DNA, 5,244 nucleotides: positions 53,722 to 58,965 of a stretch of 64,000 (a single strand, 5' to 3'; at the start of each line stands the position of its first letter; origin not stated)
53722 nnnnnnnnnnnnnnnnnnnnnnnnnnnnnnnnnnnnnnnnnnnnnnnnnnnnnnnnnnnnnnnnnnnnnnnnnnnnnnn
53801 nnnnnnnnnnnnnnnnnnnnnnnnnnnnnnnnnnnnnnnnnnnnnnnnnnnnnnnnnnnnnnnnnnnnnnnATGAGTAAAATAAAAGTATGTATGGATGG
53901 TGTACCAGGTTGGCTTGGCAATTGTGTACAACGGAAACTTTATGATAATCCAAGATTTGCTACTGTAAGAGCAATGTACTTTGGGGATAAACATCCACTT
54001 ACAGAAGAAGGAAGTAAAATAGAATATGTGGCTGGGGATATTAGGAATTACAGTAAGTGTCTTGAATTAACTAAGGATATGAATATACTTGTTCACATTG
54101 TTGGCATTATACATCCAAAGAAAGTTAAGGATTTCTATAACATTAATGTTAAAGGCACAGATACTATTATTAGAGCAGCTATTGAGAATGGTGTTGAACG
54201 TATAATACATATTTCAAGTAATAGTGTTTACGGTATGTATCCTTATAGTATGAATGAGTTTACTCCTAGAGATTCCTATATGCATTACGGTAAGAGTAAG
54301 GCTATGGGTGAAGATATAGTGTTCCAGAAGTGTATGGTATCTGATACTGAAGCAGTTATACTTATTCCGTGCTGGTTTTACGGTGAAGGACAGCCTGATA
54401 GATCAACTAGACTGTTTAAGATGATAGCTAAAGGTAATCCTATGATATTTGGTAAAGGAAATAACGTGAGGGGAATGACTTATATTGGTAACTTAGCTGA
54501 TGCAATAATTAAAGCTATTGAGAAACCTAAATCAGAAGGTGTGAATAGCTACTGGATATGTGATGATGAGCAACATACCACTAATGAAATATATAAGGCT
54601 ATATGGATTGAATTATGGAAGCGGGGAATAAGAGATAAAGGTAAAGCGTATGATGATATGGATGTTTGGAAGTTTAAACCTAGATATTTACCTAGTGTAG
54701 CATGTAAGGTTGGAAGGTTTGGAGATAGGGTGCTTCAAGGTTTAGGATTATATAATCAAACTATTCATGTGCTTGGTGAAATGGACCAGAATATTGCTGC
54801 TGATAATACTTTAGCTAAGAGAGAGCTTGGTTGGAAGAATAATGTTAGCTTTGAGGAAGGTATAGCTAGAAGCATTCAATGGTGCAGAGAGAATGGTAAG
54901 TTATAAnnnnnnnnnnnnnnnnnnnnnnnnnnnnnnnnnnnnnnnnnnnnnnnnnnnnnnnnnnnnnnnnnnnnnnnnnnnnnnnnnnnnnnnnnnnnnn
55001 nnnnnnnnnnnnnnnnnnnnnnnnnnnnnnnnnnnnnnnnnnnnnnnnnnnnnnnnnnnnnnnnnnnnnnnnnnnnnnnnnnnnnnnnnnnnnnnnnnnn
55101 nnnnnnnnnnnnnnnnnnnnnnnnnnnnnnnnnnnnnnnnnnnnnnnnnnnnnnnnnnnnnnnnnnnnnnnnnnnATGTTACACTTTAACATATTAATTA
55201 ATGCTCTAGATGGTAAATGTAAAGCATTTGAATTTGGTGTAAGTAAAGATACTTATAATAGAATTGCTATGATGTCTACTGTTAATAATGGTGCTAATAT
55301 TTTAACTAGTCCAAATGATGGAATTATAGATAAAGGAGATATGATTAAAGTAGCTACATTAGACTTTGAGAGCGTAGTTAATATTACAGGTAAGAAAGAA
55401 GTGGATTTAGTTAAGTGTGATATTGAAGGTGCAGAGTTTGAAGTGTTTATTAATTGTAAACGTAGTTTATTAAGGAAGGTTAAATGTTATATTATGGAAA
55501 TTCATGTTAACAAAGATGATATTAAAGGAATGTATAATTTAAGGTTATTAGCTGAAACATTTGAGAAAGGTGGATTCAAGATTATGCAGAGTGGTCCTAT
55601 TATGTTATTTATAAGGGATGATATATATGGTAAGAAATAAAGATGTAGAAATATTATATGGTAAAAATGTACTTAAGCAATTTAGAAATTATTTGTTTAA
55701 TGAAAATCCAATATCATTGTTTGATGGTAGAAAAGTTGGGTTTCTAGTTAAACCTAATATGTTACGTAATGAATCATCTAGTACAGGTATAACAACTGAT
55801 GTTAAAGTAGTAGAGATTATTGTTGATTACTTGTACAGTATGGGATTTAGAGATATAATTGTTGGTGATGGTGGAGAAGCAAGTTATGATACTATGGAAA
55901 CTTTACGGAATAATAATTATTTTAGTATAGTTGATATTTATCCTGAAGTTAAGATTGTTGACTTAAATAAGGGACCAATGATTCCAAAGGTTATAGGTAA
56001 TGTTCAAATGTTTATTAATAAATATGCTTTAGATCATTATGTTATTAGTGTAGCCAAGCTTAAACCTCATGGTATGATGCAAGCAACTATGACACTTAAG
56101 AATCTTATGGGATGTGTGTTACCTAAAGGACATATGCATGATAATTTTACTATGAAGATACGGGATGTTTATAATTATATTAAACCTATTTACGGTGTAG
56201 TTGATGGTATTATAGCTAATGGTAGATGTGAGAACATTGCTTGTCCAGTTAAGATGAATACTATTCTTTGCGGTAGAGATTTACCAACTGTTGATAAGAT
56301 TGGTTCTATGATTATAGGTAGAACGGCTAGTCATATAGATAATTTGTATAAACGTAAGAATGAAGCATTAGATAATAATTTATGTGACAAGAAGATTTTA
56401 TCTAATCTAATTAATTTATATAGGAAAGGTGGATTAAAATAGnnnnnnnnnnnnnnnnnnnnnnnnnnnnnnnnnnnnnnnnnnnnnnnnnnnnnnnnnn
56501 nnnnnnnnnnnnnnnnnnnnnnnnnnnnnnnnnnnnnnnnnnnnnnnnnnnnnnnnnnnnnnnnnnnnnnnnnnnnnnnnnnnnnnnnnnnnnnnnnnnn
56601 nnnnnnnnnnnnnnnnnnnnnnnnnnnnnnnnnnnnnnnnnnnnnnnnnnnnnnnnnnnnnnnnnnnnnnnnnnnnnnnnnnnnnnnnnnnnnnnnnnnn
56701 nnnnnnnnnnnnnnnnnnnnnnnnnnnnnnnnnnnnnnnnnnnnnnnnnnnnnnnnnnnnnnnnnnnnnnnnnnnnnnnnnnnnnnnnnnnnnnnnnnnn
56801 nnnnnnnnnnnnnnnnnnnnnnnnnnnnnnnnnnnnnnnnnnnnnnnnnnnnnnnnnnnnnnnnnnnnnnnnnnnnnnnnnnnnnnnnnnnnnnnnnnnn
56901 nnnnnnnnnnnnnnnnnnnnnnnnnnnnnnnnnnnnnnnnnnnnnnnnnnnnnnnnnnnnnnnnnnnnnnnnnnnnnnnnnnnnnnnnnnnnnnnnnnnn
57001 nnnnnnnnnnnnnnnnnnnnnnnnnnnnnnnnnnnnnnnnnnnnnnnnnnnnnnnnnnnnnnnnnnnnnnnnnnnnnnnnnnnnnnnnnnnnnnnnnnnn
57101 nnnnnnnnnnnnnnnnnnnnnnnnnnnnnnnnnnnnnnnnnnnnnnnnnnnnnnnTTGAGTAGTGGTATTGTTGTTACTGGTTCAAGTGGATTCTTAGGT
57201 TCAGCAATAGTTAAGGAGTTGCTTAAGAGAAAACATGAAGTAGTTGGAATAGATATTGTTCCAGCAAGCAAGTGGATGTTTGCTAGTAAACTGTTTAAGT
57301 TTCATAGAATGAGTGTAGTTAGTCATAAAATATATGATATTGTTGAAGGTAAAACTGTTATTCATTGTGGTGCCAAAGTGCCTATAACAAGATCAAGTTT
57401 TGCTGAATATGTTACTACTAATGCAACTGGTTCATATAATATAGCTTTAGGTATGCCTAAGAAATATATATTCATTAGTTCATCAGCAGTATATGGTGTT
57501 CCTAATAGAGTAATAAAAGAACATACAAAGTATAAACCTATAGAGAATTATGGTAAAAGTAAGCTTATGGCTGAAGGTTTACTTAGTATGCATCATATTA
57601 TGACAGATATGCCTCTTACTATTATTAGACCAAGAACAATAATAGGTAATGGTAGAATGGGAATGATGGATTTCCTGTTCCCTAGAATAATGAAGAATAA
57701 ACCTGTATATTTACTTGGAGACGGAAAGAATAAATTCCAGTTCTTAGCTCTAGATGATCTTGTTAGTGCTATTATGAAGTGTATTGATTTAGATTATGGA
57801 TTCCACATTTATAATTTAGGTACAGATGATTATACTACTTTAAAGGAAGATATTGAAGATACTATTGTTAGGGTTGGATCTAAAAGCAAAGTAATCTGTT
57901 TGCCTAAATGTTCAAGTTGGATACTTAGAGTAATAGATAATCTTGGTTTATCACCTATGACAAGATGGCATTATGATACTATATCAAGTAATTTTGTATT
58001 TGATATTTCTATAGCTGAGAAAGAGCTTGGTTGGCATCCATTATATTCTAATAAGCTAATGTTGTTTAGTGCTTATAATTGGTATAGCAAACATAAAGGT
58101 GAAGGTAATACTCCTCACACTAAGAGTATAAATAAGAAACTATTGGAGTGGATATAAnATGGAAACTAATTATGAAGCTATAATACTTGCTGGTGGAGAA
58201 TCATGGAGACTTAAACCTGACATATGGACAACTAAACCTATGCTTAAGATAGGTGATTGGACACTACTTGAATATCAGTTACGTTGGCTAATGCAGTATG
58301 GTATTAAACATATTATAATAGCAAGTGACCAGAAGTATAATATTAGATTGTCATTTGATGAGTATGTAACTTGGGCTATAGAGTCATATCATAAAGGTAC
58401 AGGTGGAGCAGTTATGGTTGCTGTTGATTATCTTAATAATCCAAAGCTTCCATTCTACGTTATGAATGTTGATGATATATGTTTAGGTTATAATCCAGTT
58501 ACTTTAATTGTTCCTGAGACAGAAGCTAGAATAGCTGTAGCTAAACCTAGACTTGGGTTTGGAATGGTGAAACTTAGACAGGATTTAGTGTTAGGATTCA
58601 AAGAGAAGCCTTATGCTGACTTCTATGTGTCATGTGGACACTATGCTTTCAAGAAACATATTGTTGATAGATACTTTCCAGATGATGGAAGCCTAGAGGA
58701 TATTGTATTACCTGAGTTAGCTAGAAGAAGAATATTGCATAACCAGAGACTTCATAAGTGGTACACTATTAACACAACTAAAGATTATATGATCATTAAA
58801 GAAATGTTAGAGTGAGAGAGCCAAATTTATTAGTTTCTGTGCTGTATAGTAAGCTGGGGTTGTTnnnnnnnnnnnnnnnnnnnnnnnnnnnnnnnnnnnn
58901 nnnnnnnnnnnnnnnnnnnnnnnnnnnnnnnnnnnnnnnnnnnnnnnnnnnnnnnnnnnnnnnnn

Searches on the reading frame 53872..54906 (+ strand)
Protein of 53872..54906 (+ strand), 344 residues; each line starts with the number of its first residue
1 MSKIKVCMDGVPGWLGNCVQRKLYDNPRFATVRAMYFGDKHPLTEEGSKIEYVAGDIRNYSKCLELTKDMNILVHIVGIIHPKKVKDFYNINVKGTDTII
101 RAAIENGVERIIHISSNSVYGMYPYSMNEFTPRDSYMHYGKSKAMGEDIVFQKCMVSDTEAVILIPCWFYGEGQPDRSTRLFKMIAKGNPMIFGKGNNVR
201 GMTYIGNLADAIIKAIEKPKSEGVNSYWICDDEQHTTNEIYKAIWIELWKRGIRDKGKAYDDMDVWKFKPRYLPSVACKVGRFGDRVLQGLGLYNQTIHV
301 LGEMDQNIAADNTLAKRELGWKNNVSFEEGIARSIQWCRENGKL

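Call 3: search_protein_families(library=pfam, proteins=[window:53872-54906:+], max_evalue=0.01)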
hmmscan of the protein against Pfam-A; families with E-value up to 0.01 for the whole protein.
window:53872-54906:+ (344 aa): 7 families
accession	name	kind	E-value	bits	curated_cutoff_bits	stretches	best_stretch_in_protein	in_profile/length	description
PF01370.27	Epimerase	-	1.1e-24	87.6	20.9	1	10-223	5-232/240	NAD dependent epimerase/dehydratase family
PF01073.25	3Beta_HSD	-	9.4e-24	84.3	22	1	10-241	4-261/280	3-beta hydroxysteroid dehydrogenase/isomerase family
PF16363.11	GDP_Man_Dehyd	-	9.7e-19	68.4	27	2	41-252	45-270/332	GDP-mannose 4,6 dehydratase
PF04321.23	RmlD_sub_bind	-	1.4e-08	34.6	27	1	88-244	74-227/287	RmlD substrate binding domain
PF07993.18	NAD_binding_4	-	2.6e-07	30.5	20.1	1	45-172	58-210/258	Male sterility protein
PF13460.12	NAD_binding_10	-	2.7e-07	31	27.2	1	13-173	4-150/184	NAD(P)H-binding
PF02719.21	Polysacc_synt_2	-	0.0003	20.5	20.2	1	49-117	55-129/293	Polysaccharide biosynthesis protein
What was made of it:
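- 53872..54906 (+): SDR1: extended short-chain dehydrogenase/epimerase (3beta-HSD/Epimerase type), a module member. Pfam Epimerase 1e-24 and 3Beta_HSD 9e-24 (call 3).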

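Call 33: search_protein_families(library=ncbifam, proteins=[window:53872-54906:+], max_evalue=0.001)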
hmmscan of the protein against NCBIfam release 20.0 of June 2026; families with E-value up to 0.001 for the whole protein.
window:53872-54906:+ (344 aa): 20 families
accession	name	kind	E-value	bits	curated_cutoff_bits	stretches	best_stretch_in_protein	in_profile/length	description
TIGR01181.1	dTDP_gluc_dehyt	equivalog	2.1e-18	66.5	365.1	1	45-341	47-314/321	dTDP-glucose 4,6-dehydratase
TIGR03466.1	HpnA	hypoth_equivalog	1.4e-17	63.6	367.65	1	6-172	3-173/327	hopanoid-associated sugar epimerase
NF042423.1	oxyalk_red_Shew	equivalog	1.5e-16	60.4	580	1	5-243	10-252/331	2-alkyl-3-oxoalkanoate reductase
NF042422.1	oxyalk_red_OleD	equivalog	1.7e-15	57.2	580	1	5-242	2-244/329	2-alkyl-3-oxoalkanoate reductase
TIGR04180.1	EDH_00030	hypoth_equivalog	3.7e-15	55.8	475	1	46-223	47-232/297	NAD-dependent 4,6-dehydratase LegB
TIGR01179.1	galE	equivalog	5.8e-12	45.1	262.3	1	8-164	4-171/332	UDP-glucose 4-epimerase GalE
NF007956.0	PRK10675.1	subfamily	2.2e-10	40.2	394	1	47-152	49-162/338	UDP-glucose 4-epimerase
NF041293.1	G6PDh_Azf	equivalog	2.5e-10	40.2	400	1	6-124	5-123/252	NAD-dependent glucose-6-phosphate dehydrogenase Azf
NF052578.1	StrlDmthSdmBMthl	equivalog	6.9e-09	35.9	600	1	9-171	6-171/328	sterol demethylase protein SdmB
TIGR04130.1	FnlA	equivalog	2.5e-08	33.2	730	1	46-218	50-215/337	UDP-N-acetylglucosamine 4,6-dehydratase/5-epimerase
TIGR01214.1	rmlD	equivalog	1.4e-07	30.9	224.05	1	87-224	72-204/285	dTDP-4-dehydrorhamnose reductase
NF008872.0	PRK11908.1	equivalog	9.6e-07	28.1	294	1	5-141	3-141/349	bifunctional UDP-4-keto-pentose/UDP-xylose synthase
TIGR01746.1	Thioester-redct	subfamily_domain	3.7e-06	26.4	213.35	1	48-150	61-177/371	thioester reductase domain-containing protein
TIGR02197.1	heptose_epim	equivalog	1.4e-05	24.4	274.6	1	70-224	67-238/316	ADP-glyceromanno-heptose 6-epimerase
NF007490.0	PRK10084.1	subfamily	2.7e-05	23.3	649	0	304-342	300-338/361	dTDP-glucose 4,6-dehydratase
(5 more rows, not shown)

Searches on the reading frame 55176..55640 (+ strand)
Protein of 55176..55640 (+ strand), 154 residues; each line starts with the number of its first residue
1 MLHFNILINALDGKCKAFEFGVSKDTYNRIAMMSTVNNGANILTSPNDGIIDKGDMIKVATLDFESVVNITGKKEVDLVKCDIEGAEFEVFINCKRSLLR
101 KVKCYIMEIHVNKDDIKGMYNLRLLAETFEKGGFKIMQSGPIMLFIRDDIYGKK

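Call 25: search_protein_families(library=pfam, proteins=[window:55176-55640:+], max_evalue=0.001)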
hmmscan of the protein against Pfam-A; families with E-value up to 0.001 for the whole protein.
window:55176-55640:+ (154 aa): 1 family
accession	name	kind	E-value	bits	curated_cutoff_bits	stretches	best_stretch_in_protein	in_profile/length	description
PF05050.19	Methyltransf_21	-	1.7e-09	38.5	22.7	1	57-126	97-164/173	Methyltransferase FkbM domain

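Call 33: search_protein_families(library=ncbifam, proteins=[window:55176-55640:+], max_evalue=0.001)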
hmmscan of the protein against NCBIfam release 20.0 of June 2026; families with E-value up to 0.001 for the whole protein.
window:55176-55640:+ (154 aa): 1 family
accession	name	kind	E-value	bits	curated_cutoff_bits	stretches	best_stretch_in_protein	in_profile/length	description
TIGR01444.1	fkbM_fam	subfamily_domain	8.2e-10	39.3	37.7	1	5-110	41-143/143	FkbM family methyltransferase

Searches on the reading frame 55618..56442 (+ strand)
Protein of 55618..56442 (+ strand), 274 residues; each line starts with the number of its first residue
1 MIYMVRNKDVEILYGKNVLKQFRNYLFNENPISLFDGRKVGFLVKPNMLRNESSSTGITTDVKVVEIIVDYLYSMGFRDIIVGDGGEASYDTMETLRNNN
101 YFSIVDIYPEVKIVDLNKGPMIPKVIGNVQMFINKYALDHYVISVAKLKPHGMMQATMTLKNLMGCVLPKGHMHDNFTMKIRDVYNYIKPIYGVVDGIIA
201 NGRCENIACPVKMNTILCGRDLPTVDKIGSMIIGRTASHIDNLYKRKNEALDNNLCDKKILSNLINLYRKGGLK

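Call 25: search_protein_families(library=pfam, proteins=[window:55618-56442:+], max_evalue=0.001)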
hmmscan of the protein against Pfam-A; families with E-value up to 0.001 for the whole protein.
window:55618-56442:+ (274 aa): 1 family
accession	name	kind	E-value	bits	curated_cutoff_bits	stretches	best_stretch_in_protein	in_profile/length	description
PF04015.17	DUF362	-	4.8e-31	108.8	24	1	43-229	2-198/200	Domain of unknown function (DUF362)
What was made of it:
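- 55176..56442 (+): FkbM methyltransferase (55176-55640) and DUF362 protein (55618-56442), inserted between SDR1 and SDR2 in this virus only. Pfam (call 25).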

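Call 33: search_protein_families(library=ncbifam, proteins=[window:55618-56442:+], max_evalue=0.001)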
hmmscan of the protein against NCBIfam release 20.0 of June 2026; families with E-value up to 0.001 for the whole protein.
window:55618-56442:+ (274 aa): 1 family
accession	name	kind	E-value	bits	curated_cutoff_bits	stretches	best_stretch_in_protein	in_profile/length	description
NF052623.1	Npun_F2552_fam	equivalog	2.5e-08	33.7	500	1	42-238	40-244/314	Npun_F2552 family protein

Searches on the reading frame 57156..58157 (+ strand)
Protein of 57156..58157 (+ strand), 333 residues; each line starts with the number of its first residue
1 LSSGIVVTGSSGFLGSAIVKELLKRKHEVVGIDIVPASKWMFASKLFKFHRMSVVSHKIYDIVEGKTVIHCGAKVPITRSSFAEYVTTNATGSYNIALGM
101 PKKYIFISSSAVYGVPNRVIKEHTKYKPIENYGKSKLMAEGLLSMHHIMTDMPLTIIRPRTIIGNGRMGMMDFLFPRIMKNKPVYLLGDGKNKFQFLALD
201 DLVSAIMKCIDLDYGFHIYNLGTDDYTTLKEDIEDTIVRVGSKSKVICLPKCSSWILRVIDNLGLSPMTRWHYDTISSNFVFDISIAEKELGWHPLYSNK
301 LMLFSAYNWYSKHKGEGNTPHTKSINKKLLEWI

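Call 25: search_protein_families(library=pfam, proteins=[window:57156-58157:+], max_evalue=0.001)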
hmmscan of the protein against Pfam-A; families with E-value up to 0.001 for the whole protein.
window:57156-58157:+ (333 aa): 5 families
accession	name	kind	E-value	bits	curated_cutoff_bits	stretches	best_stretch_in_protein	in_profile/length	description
PF01370.27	Epimerase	-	3.1e-30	105.8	20.9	1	5-222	1-240/240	NAD dependent epimerase/dehydratase family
PF16363.11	GDP_Man_Dehyd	-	7e-19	68.9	27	1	7-298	2-324/332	GDP-mannose 4,6 dehydratase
PF07993.18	NAD_binding_4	-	8e-15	55.1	20.1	1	66-172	90-217/258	Male sterility protein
PF01073.25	3Beta_HSD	-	2.3e-10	40.4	22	1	6-200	1-219/280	3-beta hydroxysteroid dehydrogenase/isomerase family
PF04321.23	RmlD_sub_bind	-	1.2e-06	28.2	27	1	5-181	3-170/287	RmlD substrate binding domain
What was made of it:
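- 57156..58157 (+): SDR2: GalE/4,6-dehydratase-like extended SDR, a module member. Pfam Epimerase 3e-30 (call 25).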

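Call 33: search_protein_families(library=ncbifam, proteins=[window:57156-58157:+], max_evalue=0.001)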
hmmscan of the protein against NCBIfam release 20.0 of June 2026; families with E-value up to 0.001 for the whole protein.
window:57156-58157:+ (333 aa): 21 families
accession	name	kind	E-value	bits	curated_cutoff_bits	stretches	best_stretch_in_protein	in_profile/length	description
TIGR01179.1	galE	equivalog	9.9e-21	73.9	262.3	1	5-164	2-178/332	UDP-glucose 4-epimerase GalE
TIGR01181.1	dTDP_gluc_dehyt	equivalog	3.5e-18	65.7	365.1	1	5-314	2-315/321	dTDP-glucose 4,6-dehydratase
TIGR02197.1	heptose_epim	equivalog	1.1e-14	54.4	274.6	1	5-241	1-261/316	ADP-glyceromanno-heptose 6-epimerase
TIGR04180.1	EDH_00030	hypoth_equivalog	5.3e-13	48.7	475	1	5-212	1-227/297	NAD-dependent 4,6-dehydratase LegB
NF042422.1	oxyalk_red_OleD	equivalog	2.1e-12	47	580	1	5-296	3-314/329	2-alkyl-3-oxoalkanoate reductase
NF042423.1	oxyalk_red_Shew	equivalog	4.6e-10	39.1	580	1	5-179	11-187/331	2-alkyl-3-oxoalkanoate reductase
NF007956.0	PRK10675.1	subfamily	7.4e-10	38.5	394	1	5-171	3-189/338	UDP-glucose 4-epimerase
TIGR01746.1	Thioester-redct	subfamily_domain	1.1e-09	38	213.35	1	96-180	122-216/371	thioester reductase domain-containing protein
TIGR03466.1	HpnA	hypoth_equivalog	3.2e-08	32.9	367.65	1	6-166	4-174/327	hopanoid-associated sugar epimerase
NF008872.0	PRK11908.1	equivalog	7.9e-08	31.7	294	1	101-315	110-340/349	bifunctional UDP-4-keto-pentose/UDP-xylose synthase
TIGR01777.1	yfcH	hypoth_equivalog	1.2e-07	31.6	207.35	1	5-252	1-252/292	TIGR01777 family oxidoreductase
NF043036.1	ErythonDh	equivalog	2.9e-07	30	325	0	101-144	117-161/321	D-erythronate dehydrogenase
NF047922.1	GDPFucSynFcl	equivalog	5.3e-06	26.1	500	0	179-242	192-255/308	GDP-L-fucose synthase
NF050030.1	thlkprotThyD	equivalog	9.9e-06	24.9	400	0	5-212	3-222/305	thylakoid membrane protein ThyD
NF007490.0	PRK10084.1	subfamily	1.8e-05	23.9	649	0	5-104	3-114/361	dTDP-glucose 4,6-dehydratase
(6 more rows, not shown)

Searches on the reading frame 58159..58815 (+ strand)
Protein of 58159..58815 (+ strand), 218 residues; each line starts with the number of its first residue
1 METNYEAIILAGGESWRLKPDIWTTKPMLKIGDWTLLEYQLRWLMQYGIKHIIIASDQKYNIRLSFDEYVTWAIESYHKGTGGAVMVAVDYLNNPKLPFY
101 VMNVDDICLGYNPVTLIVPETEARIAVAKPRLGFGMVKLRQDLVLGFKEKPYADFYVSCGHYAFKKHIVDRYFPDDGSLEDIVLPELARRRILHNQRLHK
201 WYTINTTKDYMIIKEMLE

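Call 25: search_protein_families(library=pfam, proteins=[window:58159-58815:+], max_evalue=0.001)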
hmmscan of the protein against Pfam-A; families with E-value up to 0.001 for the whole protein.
window:58159-58815:+ (218 aa): 2 families
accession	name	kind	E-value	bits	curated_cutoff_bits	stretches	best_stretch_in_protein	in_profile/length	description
PF00483.29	NTP_transferase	-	3.4e-14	53.4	21.2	1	7-172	2-188/245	Nucleotidyl transferase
PF12804.13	NTP_transf_3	-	4.8e-08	33.8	27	1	7-119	1-109/160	MobA-like NTP transferase domain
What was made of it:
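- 58159..58815 (+): Sugar-1-phosphate nucleotidylyltransferase at the 3' end of the cluster. Pfam NTP_transferase 3e-14 (call 25).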

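Call 33: search_protein_families(library=ncbifam, proteins=[window:58159-58815:+], max_evalue=0.001)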
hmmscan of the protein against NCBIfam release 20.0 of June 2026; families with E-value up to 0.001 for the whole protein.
window:58159-58815:+ (218 aa): 17 families
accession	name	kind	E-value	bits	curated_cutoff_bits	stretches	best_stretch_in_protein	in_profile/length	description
NF049965.1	GlMnHpPGnyltfHddC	equivalog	5.5e-14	52.3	300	1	6-182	2-186/221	D-glycero-D-manno-heptose 1-phosphate guanosyltransferase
TIGR03992.1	Arch_glmU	subfamily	7e-14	51.5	292.1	1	6-170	2-174/393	bifunctional sugar-1-phosphate nucleotidylyltransferase/acetyltransferase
TIGR02623.1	G1P_cyt_trans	equivalog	1.1e-11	44.7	300.25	1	81-216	106-244/255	glucose-1-phosphate cytidylyltransferase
NF052502.1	man1P_GTase_Rv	exception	5.6e-09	35.3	440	1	6-187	2-198/352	mannose-1-phosphate guanylyltransferase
NF045761.1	NAMPUrTaseMurU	equivalog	1.4e-08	34.9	250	1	6-112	2-113/226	N-acetylmuramate alpha-1-phosphate uridylyltransferase MurU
TIGR01208.1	rmlA_long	equivalog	7.2e-07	28.4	320.25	1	7-168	2-178/353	glucose-1-phosphate thymidylyltransferase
NF045495.1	AdoCbiPCobY_Meth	equivalog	2.1e-05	24.1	250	1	6-59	2-53/195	adenosylcobinamide-phosphate guanylyltransferase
NF041135.1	IPPtranDIPPsyn_Thcocales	equivalog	4.2e-05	22.7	580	1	6-63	2-56/419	bifunctional L-myo-inositol-1-phosphate cytidylyltransferase/CDP-L-myo-inositol myo-inositolphosphotransferase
NF010935.0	PRK14355.1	equivalog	4.5e-05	22.2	718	1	4-94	3-94/459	bifunctional UDP-N-acetylglucosamine diphosphorylase/glucosamine-1-phosphate N-acetyltransferase GlmU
NF041173.1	Sug_nt_acttase_Thmprot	equivalog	4.6e-05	22.5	600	1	6-168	2-172/405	bifunctional sugar-1-phosphate nucleotidylyltransferase/acetyltransferase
TIGR01173.1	glmU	equivalog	4.6e-05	22.4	366.85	1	6-104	2-100/452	bifunctional UDP-N-acetylglucosamine diphosphorylase/glucosamine-1-phosphate N-acetyltransferase GlmU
NF010934.1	PRK14354.1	equivalog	5.2e-05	21.9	450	1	7-97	2-91/447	bifunctional UDP-N-acetylglucosamine diphosphorylase/glucosamine-1-phosphate N-acetyltransferase GlmU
NF045665.1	NTPtran_DVU1551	equivalog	5.4e-05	22.4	315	1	6-55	2-47/359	DVU_1551 family NTP transferase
NF001837.0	PRK00560.1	equivalog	0.00019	21.2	182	1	3-66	7-67/196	molybdenum cofactor guanylyltransferase MobA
TIGR01207.1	rmlA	equivalog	0.00032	19.9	360.65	1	7-95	2-99/286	glucose-1-phosphate thymidylyltransferase RfbA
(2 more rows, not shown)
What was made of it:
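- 58159..58815 (+): NCBIfam HddC/GlmU-like (call 33).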
